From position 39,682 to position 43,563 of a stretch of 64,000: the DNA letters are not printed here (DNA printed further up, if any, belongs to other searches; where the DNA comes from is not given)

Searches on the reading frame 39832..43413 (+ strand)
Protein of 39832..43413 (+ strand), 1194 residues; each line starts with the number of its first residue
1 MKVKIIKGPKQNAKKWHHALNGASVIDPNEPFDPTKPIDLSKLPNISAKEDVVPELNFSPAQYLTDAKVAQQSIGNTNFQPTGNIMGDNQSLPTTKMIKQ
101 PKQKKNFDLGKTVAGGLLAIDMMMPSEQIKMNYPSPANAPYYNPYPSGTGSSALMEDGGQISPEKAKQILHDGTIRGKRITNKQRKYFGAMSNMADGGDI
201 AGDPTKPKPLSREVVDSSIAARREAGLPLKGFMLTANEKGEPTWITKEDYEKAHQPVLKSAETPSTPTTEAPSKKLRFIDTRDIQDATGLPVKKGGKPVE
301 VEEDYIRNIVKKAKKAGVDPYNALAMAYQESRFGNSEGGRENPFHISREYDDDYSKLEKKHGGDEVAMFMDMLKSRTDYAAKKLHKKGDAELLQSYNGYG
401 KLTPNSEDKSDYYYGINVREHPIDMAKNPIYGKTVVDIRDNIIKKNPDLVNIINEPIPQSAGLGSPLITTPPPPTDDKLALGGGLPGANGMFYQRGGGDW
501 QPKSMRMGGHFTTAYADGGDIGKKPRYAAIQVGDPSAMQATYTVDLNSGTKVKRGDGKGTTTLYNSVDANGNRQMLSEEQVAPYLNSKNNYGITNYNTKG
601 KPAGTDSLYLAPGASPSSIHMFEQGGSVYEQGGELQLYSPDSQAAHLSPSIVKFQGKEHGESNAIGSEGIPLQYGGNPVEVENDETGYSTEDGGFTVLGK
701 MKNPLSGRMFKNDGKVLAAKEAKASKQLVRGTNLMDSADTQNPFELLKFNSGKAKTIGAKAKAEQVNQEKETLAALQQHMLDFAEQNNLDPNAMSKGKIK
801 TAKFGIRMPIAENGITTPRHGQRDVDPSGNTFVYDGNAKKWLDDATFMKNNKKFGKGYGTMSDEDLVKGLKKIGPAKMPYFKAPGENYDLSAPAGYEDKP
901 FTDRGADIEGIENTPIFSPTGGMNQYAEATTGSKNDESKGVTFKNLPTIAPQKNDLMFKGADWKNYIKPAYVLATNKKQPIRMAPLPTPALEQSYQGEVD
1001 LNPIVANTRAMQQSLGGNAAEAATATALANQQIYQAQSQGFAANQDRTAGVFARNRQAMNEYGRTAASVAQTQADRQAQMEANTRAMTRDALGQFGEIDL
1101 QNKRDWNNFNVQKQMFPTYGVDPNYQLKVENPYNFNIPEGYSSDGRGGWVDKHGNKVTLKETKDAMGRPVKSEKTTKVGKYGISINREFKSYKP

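Call 13: search_protein_families(library=phrogs, proteins=[window:39832-43413:+], max_evalue=0.00001)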
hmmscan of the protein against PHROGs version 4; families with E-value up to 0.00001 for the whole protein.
window:39832-43413:+ (1194 aa): 0 families

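Call 61: search_protein_families(library=pfam, proteins=[window:39832-43413:+], max_evalue=0.1)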
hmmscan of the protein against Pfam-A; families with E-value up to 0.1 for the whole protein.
window:39832-43413:+ (1194 aa): 1 family
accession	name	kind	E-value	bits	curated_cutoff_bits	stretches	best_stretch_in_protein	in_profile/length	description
PF01832.25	Glucosaminidase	-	0.04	15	30.2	1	309-438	4-117/123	Mannosyl-glycoprotein endo-beta-N-acetylglucosaminidase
